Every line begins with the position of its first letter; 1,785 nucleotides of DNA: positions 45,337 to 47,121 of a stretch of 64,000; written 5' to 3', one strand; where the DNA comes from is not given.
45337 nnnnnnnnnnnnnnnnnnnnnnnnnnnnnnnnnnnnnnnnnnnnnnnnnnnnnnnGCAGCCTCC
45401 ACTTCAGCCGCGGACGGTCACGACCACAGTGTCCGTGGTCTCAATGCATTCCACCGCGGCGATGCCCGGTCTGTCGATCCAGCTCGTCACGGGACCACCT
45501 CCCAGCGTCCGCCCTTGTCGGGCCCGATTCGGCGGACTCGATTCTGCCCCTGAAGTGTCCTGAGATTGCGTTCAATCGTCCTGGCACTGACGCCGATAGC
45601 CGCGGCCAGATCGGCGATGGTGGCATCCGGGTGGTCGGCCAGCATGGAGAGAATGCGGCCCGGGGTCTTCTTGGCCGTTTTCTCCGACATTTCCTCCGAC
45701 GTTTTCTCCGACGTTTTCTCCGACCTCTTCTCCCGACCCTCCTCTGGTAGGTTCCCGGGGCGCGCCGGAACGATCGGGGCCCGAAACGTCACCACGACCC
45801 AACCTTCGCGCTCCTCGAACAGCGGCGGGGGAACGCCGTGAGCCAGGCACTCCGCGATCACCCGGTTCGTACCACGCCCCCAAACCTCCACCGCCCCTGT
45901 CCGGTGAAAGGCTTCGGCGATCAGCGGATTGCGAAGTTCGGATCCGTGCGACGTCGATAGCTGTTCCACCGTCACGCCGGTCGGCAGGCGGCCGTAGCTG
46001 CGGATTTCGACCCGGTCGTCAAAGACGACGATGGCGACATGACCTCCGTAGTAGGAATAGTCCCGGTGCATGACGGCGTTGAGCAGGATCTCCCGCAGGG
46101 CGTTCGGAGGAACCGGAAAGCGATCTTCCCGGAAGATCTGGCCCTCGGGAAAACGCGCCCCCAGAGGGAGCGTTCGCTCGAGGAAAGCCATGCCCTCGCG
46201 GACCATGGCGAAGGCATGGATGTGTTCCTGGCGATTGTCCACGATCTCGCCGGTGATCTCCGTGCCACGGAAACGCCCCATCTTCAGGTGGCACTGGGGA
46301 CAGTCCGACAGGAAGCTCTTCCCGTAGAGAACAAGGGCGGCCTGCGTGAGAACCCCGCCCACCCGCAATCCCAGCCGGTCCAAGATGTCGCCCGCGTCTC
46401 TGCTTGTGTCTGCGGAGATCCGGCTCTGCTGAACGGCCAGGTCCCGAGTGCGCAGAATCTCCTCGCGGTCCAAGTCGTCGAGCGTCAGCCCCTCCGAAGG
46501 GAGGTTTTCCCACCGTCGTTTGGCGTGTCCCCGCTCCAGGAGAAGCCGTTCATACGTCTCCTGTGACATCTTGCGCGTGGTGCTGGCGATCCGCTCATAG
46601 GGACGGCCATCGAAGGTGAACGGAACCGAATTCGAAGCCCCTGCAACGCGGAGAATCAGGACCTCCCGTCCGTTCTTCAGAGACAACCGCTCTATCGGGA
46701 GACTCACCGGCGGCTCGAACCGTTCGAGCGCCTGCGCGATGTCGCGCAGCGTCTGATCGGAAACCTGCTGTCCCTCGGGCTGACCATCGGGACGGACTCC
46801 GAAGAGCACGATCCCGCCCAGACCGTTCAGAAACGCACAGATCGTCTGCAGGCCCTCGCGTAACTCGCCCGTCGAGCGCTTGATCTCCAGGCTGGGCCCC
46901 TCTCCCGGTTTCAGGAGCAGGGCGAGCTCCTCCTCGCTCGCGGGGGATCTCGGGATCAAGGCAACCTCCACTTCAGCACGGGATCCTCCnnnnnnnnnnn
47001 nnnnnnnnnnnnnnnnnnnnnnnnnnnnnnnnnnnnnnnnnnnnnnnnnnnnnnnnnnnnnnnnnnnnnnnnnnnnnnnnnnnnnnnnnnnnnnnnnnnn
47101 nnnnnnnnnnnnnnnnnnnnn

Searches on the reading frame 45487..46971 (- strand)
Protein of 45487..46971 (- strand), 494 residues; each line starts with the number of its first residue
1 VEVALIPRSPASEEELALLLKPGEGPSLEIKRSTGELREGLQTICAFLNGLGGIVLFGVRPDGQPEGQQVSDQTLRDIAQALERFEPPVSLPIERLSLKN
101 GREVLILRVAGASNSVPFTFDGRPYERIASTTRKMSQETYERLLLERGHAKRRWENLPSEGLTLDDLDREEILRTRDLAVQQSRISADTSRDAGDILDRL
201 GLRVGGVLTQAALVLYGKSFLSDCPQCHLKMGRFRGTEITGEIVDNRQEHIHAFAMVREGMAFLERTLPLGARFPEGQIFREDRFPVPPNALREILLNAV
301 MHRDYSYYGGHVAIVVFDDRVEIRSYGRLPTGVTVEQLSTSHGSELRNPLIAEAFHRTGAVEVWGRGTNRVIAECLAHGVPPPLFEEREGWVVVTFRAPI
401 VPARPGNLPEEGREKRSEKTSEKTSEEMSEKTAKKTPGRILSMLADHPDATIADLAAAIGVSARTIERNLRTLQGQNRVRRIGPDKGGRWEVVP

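Call 6: search_protein_families(library=pfam, proteins=[window:45487-46971:-], max_evalue=0.01)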
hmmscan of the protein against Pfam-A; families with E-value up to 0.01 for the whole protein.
window:45487-46971:- (494 aa): 12 families
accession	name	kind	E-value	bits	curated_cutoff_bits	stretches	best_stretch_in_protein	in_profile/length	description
PF13749.12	HATPase_c_4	-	4.1e-23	81.6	26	1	309-396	1-89/89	Putative ATP-dependent DNA helicase recG C-terminal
PF04326.19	SLFN_AlbA_2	-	7.4e-17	62.4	25.3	1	24-136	1-118/118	Schlafen, AlbA_2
PF13412.12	HTH_24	-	4.5e-06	26.6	21.9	1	438-474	6-42/48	Winged helix-turn-helix DNA-binding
PF12802.13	MarR_2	-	1.2e-05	25.8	27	1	439-489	9-60/61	MarR family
PF08220.18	HTH_DeoR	-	0.00013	22.1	21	1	439-482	4-47/57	DeoR-like helix-turn-helix domain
PF01047.28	MarR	-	0.00027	21.2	24.6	1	439-481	7-49/59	MarR family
PF08279.18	HTH_11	-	0.00032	20.9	25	1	440-475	5-41/55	HTH domain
PF13404.12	HTH_AsnC-type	-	0.0008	19.6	27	1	439-473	7-41/42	AsnC-type helix-turn-helix domain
PF09339.16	HTH_IclR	-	0.0018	18.4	22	1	439-480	7-49/52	IclR helix-turn-helix domain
PF12840.13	HTH_20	-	0.002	18.5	27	0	436-474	5-43/51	Helix-turn-helix domain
PF25213.1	HVO_A0261_N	-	0.0032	17.7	35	0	439-482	15-57/86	HVO_A0261 N-terminal domain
PF01022.26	HTH_5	-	0.0058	16.9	22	0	439-476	6-42/47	Bacterial regulatory protein, arsR family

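Call 7: search_protein_families(library=padloc, proteins=[window:45487-46971:-], max_evalue=0.01)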
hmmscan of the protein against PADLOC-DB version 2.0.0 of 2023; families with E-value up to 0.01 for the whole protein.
window:45487-46971:- (494 aa): 9 families
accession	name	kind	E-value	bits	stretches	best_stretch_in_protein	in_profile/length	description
PDLC02402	Aga_SIR2-PNTD1-PNTD2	-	1.5e-05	21.3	1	286-373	441-537/876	Class I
PDLC01457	WYL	-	0.00012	19.8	1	439-475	8-44/229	"CAS-I,CAS-II,CAS-III,CAS-IV,CAS-V,CAS-VI; associated_signaling"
PDLC02418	Aga_SIR2-Kinase-PNTD1-PNTD2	-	0.00013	18.3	1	287-336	320-368/756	Class I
PDLC03963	SoFic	-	0.00035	18.1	1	418-483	275-341/361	-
PDLC01852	CARF3--CARF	-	0.00059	17.8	0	430-480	139-188/208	-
PDLC01438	Csa3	-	0.00071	17.7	1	410-490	123-196/305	"CAS-I,CAS-II,CAS-III,CAS-IV,CAS-V,CAS-VI; associated_signaling"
PDLC01434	CasR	-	0.0011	16.8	1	435-483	128-175/191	"CAS-I,CAS-II,CAS-III,CAS-IV,CAS-V,CAS-VI; associated_signaling"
PDLC02394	pAgo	-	0.0013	14.5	1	256-397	283-435/1121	-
PDLC01850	CARF3--CARF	-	0.0042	15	1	412-479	123-189/209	-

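Call 9: search_protein_families(library=ncbifam, proteins=[window:45487-46971:-], max_evalue=1)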
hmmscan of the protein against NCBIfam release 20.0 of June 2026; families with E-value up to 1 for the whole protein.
window:45487-46971:- (494 aa): 10 families
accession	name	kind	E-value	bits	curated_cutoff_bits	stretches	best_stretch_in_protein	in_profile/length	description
NF041397.1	TranRegGlpR_Halo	equivalog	0.00062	19.5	300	1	439-481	9-51/253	HTH-type transcriptional regulator GlpR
NF045644.1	TransRegBhcR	equivalog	0.006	15.9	350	1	433-480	24-71/267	HTH-type transcriptional regulator BhcR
NF040887.2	trans_reg_YciT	exception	0.0093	15.6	450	1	439-482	7-50/246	DNA-binding transcriptional regulator YciT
NF033788.1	HTH_metalloreg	subfamily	0.011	15.5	55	1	438-480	14-56/77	metalloregulator ArsR/SmtB family transcription factor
NF007720.0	PRK10411.1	equivalog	0.029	13.7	259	1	439-481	8-50/243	L-fucose operon activator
TIGR01884.1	cas_HTH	subfamily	0.049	13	60.2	1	436-486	143-192/202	CRISPR-associated CARF protein Csa3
NF007342.0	PRK09834.1-4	equivalog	0.052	12.5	251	1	440-483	20-63/263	DNA-binding transcriptional regulator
NF008273.0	PRK11050.1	equivalog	0.13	11.9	153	1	440-479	45-84/156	manganese-binding transcriptional regulator MntR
NF048019.1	IS256_Zn_var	equivalog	0.13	11.5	150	1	450-477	50-77/304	IS256 family transposase, variant Zn-binding type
NF008601.2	PRK11569.1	equivalog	0.18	10.9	380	1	429-490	23-84/276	glyoxylate bypass operon transcriptional repressor IclR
